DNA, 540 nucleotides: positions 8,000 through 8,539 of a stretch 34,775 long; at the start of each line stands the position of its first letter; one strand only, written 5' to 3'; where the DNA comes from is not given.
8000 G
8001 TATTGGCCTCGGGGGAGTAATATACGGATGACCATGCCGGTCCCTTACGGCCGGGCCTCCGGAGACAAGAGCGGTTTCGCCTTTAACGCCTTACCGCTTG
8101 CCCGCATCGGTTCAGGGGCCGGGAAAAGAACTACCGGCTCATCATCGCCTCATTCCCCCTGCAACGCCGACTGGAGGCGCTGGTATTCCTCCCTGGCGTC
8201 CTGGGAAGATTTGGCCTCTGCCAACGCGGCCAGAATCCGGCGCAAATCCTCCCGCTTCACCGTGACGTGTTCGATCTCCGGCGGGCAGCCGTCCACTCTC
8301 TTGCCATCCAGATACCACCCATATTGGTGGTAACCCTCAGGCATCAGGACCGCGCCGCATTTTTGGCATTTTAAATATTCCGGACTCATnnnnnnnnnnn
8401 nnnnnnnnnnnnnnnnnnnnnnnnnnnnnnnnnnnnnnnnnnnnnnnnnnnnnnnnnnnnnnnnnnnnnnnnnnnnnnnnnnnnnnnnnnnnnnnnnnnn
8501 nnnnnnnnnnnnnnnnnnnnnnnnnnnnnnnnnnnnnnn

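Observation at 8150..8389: Uncharacterised small Cys/His protein conserved in both Hdr-like operons (second copy 28089..28319)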

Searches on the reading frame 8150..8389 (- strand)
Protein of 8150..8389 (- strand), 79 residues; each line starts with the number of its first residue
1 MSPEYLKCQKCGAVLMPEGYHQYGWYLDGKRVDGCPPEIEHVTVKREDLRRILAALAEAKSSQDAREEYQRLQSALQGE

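Call 5: search_protein_families(library=pfam, proteins=[window:8150-8389:-], max_evalue=0.01)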
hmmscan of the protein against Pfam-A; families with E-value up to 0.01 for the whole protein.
window:8150-8389:- (79 aa): 0 families

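Call 6: search_protein_families(library=ncbifam, proteins=[window:8150-8389:-], max_evalue=0.01)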
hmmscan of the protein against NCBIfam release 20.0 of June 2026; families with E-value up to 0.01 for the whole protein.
window:8150-8389:- (79 aa): 0 families

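Call 7: find_homologous_proteins(query=window:8150-8389:-, max_evalue=0.01)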
Query window:8150-8389:- (79 aa): 5 proteins with E <= 0.01 among 5 candidates.
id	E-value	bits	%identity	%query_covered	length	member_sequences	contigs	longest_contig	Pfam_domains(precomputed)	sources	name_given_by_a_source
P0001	4.4e-47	175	100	100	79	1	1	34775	-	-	-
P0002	1.1e-31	126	74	96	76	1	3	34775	-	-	-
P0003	4.3e-30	121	71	96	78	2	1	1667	-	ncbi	-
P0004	5.2e-23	98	59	100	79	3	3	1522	-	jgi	jgi:hypothetical protein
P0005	3.6e-19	86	56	100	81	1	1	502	-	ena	-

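Call 8: search_solved_structures(query=window:8150-8389:-, max_evalue=10)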
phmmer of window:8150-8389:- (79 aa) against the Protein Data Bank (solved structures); distinct sequences matched with E-value up to 10: 10.
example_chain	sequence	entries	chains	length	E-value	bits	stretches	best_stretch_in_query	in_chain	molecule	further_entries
7qb0_A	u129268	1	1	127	0.17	15.3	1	3-23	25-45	Isoform Alpha of Paxillin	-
5br4_A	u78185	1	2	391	0.4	14.2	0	26-43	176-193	Lactaldehyde reductase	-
2f15_A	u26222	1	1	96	0.83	13.2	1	15-34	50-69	5'-AMP-activated protein kinase, beta-2 subunit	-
4y0g_A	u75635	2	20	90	0.84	13.1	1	15-33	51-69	5'-AMP-activated protein kinase subunit beta-2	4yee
2lu3_A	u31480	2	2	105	0.96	13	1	15-34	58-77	5'-AMP-activated protein kinase subunit beta-2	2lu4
4rer_B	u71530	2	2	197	1.5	12.3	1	15-34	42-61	5'-AMP-activated protein kinase subunit beta-2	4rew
7jhg_B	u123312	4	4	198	1.6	12.3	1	15-34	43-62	5'-AMP-activated protein kinase subunit beta-2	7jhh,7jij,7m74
4yef_A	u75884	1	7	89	1.8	12.1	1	15-32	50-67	5'-AMP-activated protein kinase subunit beta-1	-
1z0n_A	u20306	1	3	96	1.9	12.1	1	15-32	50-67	5'-AMP-activated protein kinase, beta-1 subunit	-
1z0m_A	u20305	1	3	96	1.9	12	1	15-32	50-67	5'-AMP-activated protein kinase, beta-1 subunit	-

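Call 10: find_encoding_contigs(protein=P0003, flank=10000)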
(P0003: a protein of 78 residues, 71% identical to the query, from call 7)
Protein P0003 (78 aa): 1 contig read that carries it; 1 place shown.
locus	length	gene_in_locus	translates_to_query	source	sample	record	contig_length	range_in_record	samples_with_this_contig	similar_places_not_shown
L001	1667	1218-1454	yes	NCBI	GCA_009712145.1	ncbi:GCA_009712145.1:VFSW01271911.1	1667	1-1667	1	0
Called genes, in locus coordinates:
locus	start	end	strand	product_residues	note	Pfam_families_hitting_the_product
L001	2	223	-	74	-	?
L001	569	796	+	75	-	-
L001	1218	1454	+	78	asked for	-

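Call 11: find_encoding_contigs(protein=P0004, flank=10000)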
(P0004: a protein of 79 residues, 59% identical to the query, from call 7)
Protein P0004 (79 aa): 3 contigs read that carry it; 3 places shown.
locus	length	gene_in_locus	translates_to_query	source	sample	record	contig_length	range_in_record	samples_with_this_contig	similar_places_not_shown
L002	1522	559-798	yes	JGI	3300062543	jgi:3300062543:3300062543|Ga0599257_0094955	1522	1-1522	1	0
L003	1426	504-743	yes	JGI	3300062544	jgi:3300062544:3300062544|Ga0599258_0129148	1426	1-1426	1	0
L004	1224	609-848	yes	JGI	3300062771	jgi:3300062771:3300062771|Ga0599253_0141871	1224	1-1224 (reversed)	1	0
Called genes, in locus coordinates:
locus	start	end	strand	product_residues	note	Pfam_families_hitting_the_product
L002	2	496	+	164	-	?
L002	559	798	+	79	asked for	-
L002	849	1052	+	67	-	PF02662:FlpD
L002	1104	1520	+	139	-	?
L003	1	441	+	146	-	?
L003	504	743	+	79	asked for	-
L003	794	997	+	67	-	PF02662:FlpD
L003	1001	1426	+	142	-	?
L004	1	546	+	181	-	PF13484:Fer4_16 (faint), PF12838:Fer4_7 (faint), PF25160:LdpA_Fe-S-bd (faint), PF00037:Fer4, PF12797:Fer4_2 (weak), PF12837:Fer4_6 (faint), PF14697:Fer4_21, PF13187:Fer4_9 (weak), +2 more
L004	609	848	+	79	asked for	-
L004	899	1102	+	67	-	PF02662:FlpD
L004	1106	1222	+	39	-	?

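Call 12: find_encoding_contigs(protein=P0005, flank=10000)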
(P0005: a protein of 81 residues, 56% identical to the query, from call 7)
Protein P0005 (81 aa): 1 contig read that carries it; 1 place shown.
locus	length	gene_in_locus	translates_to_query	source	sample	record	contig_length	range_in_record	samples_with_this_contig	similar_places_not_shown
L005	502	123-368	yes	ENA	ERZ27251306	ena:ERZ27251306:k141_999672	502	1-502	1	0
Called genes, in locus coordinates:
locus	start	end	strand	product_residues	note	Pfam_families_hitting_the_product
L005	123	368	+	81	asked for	-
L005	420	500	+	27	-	?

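Call 18: find_related_loci(query=A1, collection=genome_contigs, flank=10000)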
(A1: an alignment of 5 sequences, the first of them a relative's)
Query A1 (79 aa) in genome_contigs; peptide patterns used: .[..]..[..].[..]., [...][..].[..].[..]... (x = any residue, [..] = any of these).
43 stretches matched a pattern, but none encodes a relative of the query by tblastn (E <= 1e-3).

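Call 20: find_related_loci(query=A1, collection=metagenome_contigs, flank=10000)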
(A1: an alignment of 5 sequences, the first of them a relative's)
Query A1 (79 aa) in metagenome_contigs; peptide patterns used: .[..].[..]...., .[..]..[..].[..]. (x = any residue, [..] = any of these).
195 stretches matched a pattern; 8 encode a relative of the query (tblastn E <= 1e-3); 8 distinct loci.
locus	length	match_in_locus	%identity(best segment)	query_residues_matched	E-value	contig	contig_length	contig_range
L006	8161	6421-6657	100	1-79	7e-52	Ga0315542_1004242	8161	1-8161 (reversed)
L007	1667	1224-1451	71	4-79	2e-35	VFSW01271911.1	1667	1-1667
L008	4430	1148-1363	74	4-77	1e-35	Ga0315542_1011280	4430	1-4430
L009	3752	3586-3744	87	4-56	4e-31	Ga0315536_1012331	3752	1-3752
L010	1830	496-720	63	5-79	6e-30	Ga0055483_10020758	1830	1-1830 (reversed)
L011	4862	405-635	47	1-77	3e-20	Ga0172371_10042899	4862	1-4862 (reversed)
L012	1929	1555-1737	56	1-61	3e-19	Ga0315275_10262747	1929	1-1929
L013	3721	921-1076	58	1-52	3e-17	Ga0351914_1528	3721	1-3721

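Call 21: predict_structure(alignment_id=A1)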
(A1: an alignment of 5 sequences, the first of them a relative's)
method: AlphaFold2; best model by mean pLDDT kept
length: 79 residues; sequences in the alignment: 5
mean_pLDDT: 68.1   pTM: 0.35
mean pLDDT of the five models: 68.1, 67.8, 67.2, 66.7, 65.0
residues with pLDDT >= 90: 0; 70-90: 39; 50-70: 33; < 50: 7
segments of 3 or more residues with pLDDT < 50: 38-41
pLDDT, mean of each block of 10 residues (from residue 1): 63 79 79 61 61 67 66 68
secondary structure, 60 per line:
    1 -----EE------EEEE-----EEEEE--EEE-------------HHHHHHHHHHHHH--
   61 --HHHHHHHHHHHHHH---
elements in order: E14-17 E23-27 E30-32 H46-58 H63-76

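Call 25: search_protein_representatives(alignment_id=A1)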
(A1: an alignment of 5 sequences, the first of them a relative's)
Query: 5 sequences, 79 profile positions. Proteins with E-value up to 0.001 (for the whole library): 42; up to 1e-10: 9; up to 1e-30: 0. The best 42 are listed.
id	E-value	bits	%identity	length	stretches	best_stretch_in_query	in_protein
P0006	9.5e-30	118.5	-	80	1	3-77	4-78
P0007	3.5e-24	100.6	-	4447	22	8-34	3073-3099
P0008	1.6e-13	66.4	-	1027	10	29-55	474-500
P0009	5.4e-13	64.8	-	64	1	2-49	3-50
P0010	1.7e-12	63.1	-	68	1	1-41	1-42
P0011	2.3e-12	62.7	-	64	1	1-40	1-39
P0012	4.0e-12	62.0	-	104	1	3-42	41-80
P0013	2.1e-11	59.6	-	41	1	40-79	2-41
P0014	1.0e-10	57.5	-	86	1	3-39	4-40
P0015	2.2e-09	53.2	-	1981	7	8-38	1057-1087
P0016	3.6e-09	52.5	-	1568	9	7-38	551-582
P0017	8.1e-09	51.4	-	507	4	13-59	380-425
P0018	1.2e-08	50.8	-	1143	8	22-52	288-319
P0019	1.7e-08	50.4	-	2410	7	5-39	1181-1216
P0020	1.9e-08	50.2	-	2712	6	19-47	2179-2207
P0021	2.2e-08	50.0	-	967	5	10-37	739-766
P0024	5.5e-07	45.5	-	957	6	8-36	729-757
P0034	1.3e-05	41.1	-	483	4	11-36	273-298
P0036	7.9e-05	38.6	-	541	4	19-38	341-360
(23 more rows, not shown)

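Call 27: search_protein_families(library=pfam, proteins=[P0008, P0017, P0021, P0024, P0034, P0036, P0012, P0014], max_evalue=0.001)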
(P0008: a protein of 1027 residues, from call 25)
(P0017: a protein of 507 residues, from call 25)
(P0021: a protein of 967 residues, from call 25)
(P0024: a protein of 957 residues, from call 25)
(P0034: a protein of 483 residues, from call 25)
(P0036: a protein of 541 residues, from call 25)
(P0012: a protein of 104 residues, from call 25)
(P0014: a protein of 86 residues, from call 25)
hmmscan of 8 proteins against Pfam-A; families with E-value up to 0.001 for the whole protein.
P0008 (1027 aa): 7 families
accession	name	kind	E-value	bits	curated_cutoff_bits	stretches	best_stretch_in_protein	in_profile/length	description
PF15288.11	zf-CCHC_6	-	9.9e-37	125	22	0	200-226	4-32/42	Zinc knuckle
PF00098.28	zf-CCHC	-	5.9e-30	102.4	20.8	0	289-303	3-17/18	Zinc knuckle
PF13696.11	zf-CCHC_2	-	6.1e-23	80.7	27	0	22-36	6-20/21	Zinc knuckle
PF21890.1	Lin-28A-like_zf-CCHC_2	-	1.8e-21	76.4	27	0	289-309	4-24/32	Lin-28A-like, second zinc knuckle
PF14392.11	zf-CCHC_4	-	2.6e-13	49.8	27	0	20-36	32-48/49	Zinc knuckle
PF18423.6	zf_CopZ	-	8.3e-10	38.9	28.4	0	21-41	3-23/62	Zinc binding domain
PF24768.1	ARM_ARMC5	-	0.00011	22.1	79.9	0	724-745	216-237/289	ARMC5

P0017 (507 aa): 3 families
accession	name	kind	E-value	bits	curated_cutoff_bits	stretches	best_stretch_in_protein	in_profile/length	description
PF13927.12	Ig_3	-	6.7e-13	49.4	30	0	354-405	2-48/78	Immunoglobulin domain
PF25059.1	FN3_DSCAM-DSCAML_C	-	0.00024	21.8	39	0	239-258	62-81/89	DSCAM/DSCAML C-terminal Fn3-like domain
PF16820.11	PKD_3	-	0.00063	20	26.3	0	119-153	34-68/68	PKD-like domain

P0021 (967 aa): 8 families
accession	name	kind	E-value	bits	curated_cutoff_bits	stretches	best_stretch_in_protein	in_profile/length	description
PF13306.12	LRR_5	-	4.1e-64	214.6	27.7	2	223-349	3-126/127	BspA type Leucine rich repeat region (6 copies)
PF18998.6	Flg_new_2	-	8.2e-42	141.5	23.6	5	643-711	2-72/73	Divergent InlB B-repeat domain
PF09479.16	Flg_new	-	1.1e-20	73.9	27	0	811-846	22-60/65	Listeria-Bacteroides repeat domain (List_Bact_rpt)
PF13855.12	LRR_8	-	1.8e-18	66.5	27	1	335-380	13-59/61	Leucine rich repeat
PF02368.24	Big_2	-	9.4e-10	38.8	22.8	1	103-174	5-78/79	Bacterial Ig-like domain (group 2)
PF16820.11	PKD_3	-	6.8e-07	29.5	26.3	0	754-780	37-63/68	PKD-like domain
PF12799.13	LRR_4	-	1.5e-05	25.5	27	0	347-384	1-39/44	Leucine Rich repeats (2 copies)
PF22065.2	Cep192_D7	-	2.9e-05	24.4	27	0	684-730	16-62/125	Cep192 domain 7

P0024 (957 aa): 13 families
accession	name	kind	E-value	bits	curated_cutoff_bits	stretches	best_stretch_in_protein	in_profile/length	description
PF06832.18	BiPBP_C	-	1.4e-33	115.1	26.8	0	42-83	36-81/90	Penicillin-Binding Protein C-terminus Family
PF19081.6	Ig_7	-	1.7e-33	115.2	27.3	1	106-174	7-82/84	Ig-like domain CHU_C associated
PF13895.12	Ig_2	-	1.3e-25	89.9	27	0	588-623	29-67/79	Immunoglobulin domain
PF16820.11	PKD_3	-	1.4e-25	89.3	26.3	0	46-80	30-64/68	PKD-like domain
PF23607.1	WZC_N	-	6.8e-22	78.4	27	0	269-315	51-98/110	Tyrosine-protein kinase Wzc, N-terminal domain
PF13585.12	CHU_C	-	3.1e-10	40.5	27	1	871-938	2-71/86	CHU_C Type IX secretion signal domain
PF18981.6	InlK_D3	-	2.5e-09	37.5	25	0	132-174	31-73/75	Internalin K domain (D3/D4)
PF19746.4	DUF6233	-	3e-09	37.3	27.6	0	149-177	9-37/59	Family of unknown function (DUF6233)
PF00801.26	PKD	-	3.1e-09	37.2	23.5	0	261-315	6-67/80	PKD domain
PF24312.1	Ig-like_POM152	-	3.7e-09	37.3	27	0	759-783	59-84/89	Nucleoporin POM152, Ig-like domain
PF12866.13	DUF3823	-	1.5e-08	35.2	27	0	371-394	33-56/90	Protein of unknown function (DUF3823) N-terminal domain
PF08329.16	ChitinaseA_N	-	1.4e-06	28.5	21.2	0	368-408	69-110/133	Chitinase A, N-terminal domain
PF07523.18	Big_3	-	4.1e-05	24.2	21.2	0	450-469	41-59/68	Bacterial Ig-like domain (group 3)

P0034 (483 aa): 8 families
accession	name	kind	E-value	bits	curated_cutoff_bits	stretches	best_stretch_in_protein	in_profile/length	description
PF13895.12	Ig_2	-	1.7e-26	92.7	27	2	283-335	29-79/79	Immunoglobulin domain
PF13927.12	Ig_3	-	9.7e-22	77.7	30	0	284-321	32-78/78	Immunoglobulin domain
PF07679.22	I-set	-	6e-14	52.3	23.7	0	58-90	59-90/90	Immunoglobulin I-set domain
PF18676.6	MBG_2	-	1e-10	42.5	25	1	342-421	1-72/72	MBG domain (YGX type)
PF07686.23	V-set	-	1e-05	26.1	26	0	247-279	76-108/109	Immunoglobulin V-set domain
PF16680.11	Ig_4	-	1.4e-05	26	30.1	0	283-316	13-46/71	T-cell surface glycoprotein CD3 delta chain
PF11465.14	Receptor_2B4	-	0.00024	21.7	21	0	301-330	72-101/108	Natural killer cell receptor 2B4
PF11141.13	DUF2914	-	0.00031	20.8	23.6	0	38-53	4-14/62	Protein of unknown function (DUF2914)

P0036 (541 aa): 1 family
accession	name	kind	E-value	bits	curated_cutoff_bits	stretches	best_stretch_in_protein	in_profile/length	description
PF07603.17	Lcl_C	-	3.3e-11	43.9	34.9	1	127-215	18-117/117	Lcl C-terminal domain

P0012 (104 aa): 0 families

P0014 (86 aa): 0 families

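Call 30: find_related_loci(query=A2, collection=genome_contigs, flank=10000)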
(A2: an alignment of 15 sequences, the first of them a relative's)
Query A2 (79 aa) in genome_contigs; peptide patterns used: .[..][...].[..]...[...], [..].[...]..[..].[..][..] (x = any residue, [..] = any of these).
274 stretches matched a pattern, but none encodes a relative of the query by tblastn (E <= 1e-3).

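Call 31: fold_search(model_id=the predicted structure, library=pdb)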
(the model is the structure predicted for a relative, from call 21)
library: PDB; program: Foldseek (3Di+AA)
matches with E <= 10: 29; with E <= 0.001: 0
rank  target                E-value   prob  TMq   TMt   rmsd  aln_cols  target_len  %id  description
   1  9fsr_J                1.8e+00  0.04  0.18  0.21  11.7        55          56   18  RNA Polymerase III Class III Open Mini Pre-initiation Complex 1 (OC1-mini) (released 2025-01-15)
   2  9k2g_I                2.3e+00  0.04  0.18  0.22   7.8        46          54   17  Human RNA Polymerase III de novo transcribing complex 13 (TC13) (released 2025-04-16)
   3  7fji_I                2.6e+00  0.04  0.19  0.15  12.4        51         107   18  human Pol III elongation complex (released 2021-10-27)
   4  7uav_A                3.0e+00  0.15  0.44  0.31  11.3       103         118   16  Structure of Clostridium botulinum prophage Tad1 in apo state (released 2022-10-05)
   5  4ztd_A                3.0e+00  0.03  0.16  0.07  11.3        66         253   11  Crystal Structure of Human PCNA in complex with a TRAIP peptide (released 2015-12-16)
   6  7uav_B                3.7e+00  0.18  0.41  0.28  10.4        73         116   12  Structure of Clostridium botulinum prophage Tad1 in apo state (released 2022-10-05)
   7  3t9q_A                3.7e+00  0.06  0.27  0.11  12.5        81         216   16  Structure of the Phosphatase Domain of the Cell Fate Determinant SpoIIE from Bacillus subtilis (Mn presoaked) (released 2011-12-07)
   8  7uav_D                4.2e+00  0.15  0.41  0.28   8.7        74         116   12  Structure of Clostridium botulinum prophage Tad1 in apo state (released 2022-10-05)
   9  6drt_A                4.2e+00  0.03  0.20  0.09  11.9        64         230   16  Crystal structure of the processivity clamp GP45 complexed with recognition peptide of ligase from bacteriophage T4 (released 2018-09-26)
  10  8smd_B                4.4e+00  0.12  0.44  0.30   9.8       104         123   16  Structure of Clostridium botulinum prophage Tad1 in complex with 1''-3' gcADPR (released 2023-11-22)
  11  7uav_C                4.7e+00  0.12  0.41  0.29  11.2        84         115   12  Structure of Clostridium botulinum prophage Tad1 in apo state (released 2022-10-05)
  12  9mj5_S                4.7e+00  0.06  0.26  0.04   8.2        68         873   18  Catalytic domain of human DNA polymerase alpha in complex with DNA and RPA (released 2025-02-19)
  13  8kbf_A                5.1e+00  0.13  0.41  0.27   9.1        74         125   11  Structure of CbTad1 complexed with 1',3'-cADPR and cA3 (released 2024-08-07)
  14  7agk_D                5.8e+00  0.02  0.18  0.06  10.9        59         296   19  Crystal structure of E. coli SF kinase (YihV) in complex with product sulfofructose phosphate (SFP) (released 2021-04-14)
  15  6hix_Af               6.1e+00  0.15  0.38  0.24   9.6        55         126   18  Cryo-EM structure of the Trypanosoma brucei mitochondrial ribosome - This entry contains the large mitoribosomal subu (released 2018-09-26)
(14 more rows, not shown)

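Call 36: find_homologous_proteins(query=A2, max_evalue=0.001)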
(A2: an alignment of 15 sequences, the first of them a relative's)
Query A2 (15 sequences) (79 aa, profile of the alignment): 55 proteins with E <= 0.001 among 2630 candidates.
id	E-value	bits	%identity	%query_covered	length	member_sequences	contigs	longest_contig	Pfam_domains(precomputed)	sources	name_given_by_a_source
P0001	8.5e-33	130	100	100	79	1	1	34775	-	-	-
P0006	8.8e-31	124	66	94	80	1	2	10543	-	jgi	jgi:hypothetical protein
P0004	9.5e-31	124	59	100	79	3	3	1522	-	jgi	jgi:hypothetical protein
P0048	1.4e-30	123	65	95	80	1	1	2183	-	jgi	-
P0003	2.1e-30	123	71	96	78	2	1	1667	-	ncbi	-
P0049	3.9e-30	122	69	94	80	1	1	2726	-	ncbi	-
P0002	4.3e-30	122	74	96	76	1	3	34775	-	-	-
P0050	6.3e-30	121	63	95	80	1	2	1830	-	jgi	-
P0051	6.5e-30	121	64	95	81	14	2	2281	-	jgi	jgi:hypothetical protein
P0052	1.1e-29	120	68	90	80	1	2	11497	-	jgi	jgi:hypothetical protein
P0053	1.3e-29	120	64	95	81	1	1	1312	-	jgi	jgi:hypothetical protein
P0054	2.0e-29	120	58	100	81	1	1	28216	-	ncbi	-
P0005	9.9e-29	117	56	100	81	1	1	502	-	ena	-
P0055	1.0e-28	117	55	99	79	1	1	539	-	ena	-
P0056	1.0e-28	117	55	99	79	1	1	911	-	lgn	-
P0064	8.5e-27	111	60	66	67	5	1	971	-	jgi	jgi:hypothetical protein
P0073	4.1e-25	106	57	73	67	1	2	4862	-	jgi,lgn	-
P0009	6.4e-24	102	48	77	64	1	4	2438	-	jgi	jgi:hypothetical protein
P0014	8.7e-24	102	65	43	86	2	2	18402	-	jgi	jgi:hypothetical protein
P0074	8.9e-24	102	55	73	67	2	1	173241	-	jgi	jgi:hypothetical protein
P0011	5.2e-23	99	66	44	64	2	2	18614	-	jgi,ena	-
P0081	8.0e-22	95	55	76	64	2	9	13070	-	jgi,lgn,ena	jgi:hypothetical protein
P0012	6.6e-21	92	57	65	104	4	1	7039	-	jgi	-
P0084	2.6e-20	90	60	51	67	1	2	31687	-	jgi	jgi:hypothetical protein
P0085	6.7e-20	89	64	42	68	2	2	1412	-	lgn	-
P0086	1.3e-19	88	66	77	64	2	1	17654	-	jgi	jgi:hypothetical protein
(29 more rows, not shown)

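Call 37: find_encoding_contigs(protein=P0074, flank=10000, max_places=1)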
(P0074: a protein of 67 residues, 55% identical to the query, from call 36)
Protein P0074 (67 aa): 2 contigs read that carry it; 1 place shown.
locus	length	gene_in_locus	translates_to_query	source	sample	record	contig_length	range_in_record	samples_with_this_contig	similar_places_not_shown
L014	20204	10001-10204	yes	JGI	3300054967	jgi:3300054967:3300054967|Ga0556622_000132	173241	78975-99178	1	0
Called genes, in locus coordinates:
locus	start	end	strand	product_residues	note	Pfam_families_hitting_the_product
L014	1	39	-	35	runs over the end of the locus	-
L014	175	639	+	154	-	PF01257:2Fe-2S_thioredx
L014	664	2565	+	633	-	PF01257:2Fe-2S_thioredx (weak), PF01512:Complex1_51K, PF10589:NADH_4Fe-4S, PF00037:Fer4 (weak), PF12838:Fer4_7, PF13187:Fer4_9 (weak), PF13237:Fer4_10 (weak), PF14697:Fer4_21 (weak), +3 more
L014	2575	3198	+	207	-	PF13510:Fer2_4, PF14697:Fer4_21 (weak), PF12838:Fer4_7, PF13187:Fer4_9 (weak), PF00037:Fer4 (weak)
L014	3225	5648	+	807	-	PF00037:Fer4 (faint), PF12837:Fer4_6 (faint), PF25160:LdpA_Fe-S-bd (faint), PF02662:FlpD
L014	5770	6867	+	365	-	PF13237:Fer4_10, PF04422:FrhB_FdhB_N, PF04432:FrhB_FdhB_C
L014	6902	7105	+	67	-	PF07992:Pyr_redox_2 (weak), PF00070:Pyr_redox (weak), PF00890:FAD_binding_2 (weak), PF01266:DAO (weak), PF12831:FAD_oxidored, PF13450:NAD_binding_8 (weak)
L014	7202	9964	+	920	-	PF00037:Fer4 (weak), PF07992:Pyr_redox_2 (weak), PF12831:FAD_oxidored (weak), PF00037:Fer4 (weak), PF12837:Fer4_6 (weak), PF12838:Fer4_7 (weak), PF13187:Fer4_9 (weak), PF14697:Fer4_21, +5 more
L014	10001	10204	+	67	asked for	-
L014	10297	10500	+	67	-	PF02662:FlpD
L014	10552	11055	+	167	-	PF02662:FlpD (weak), PF12802:MarR_2 (faint)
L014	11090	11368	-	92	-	-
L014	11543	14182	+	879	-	PF00037:Fer4 (faint), PF12797:Fer4_2 (faint), PF12837:Fer4_6 (faint), PF13237:Fer4_10 (faint), PF07992:Pyr_redox_2 (weak), PF13450:NAD_binding_8 (weak), PF12838:Fer4_7, PF13187:Fer4_9 (weak), +4 more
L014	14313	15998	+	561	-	PF13091:PLDc_2, PF00614:PLDc (weak)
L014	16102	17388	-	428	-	PF01808:AICARFT_IMPCHas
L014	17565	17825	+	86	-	-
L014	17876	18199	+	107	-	-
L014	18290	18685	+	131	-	-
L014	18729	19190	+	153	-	PF00383:dCMP_cyt_deam_1, PF14437:MafB19-deam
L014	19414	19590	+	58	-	-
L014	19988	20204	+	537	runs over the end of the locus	PF05496:RuvB_N (weak), PF06068:TIP49 (faint), PF13177:DNA_pol3_delta2, PF00004:AAA, PF07728:AAA_5 (weak), PF13401:AAA_22 (weak), PF22608:DNAX_ATPase_lid, PF12169:DNA_pol3_gamma3, +2 more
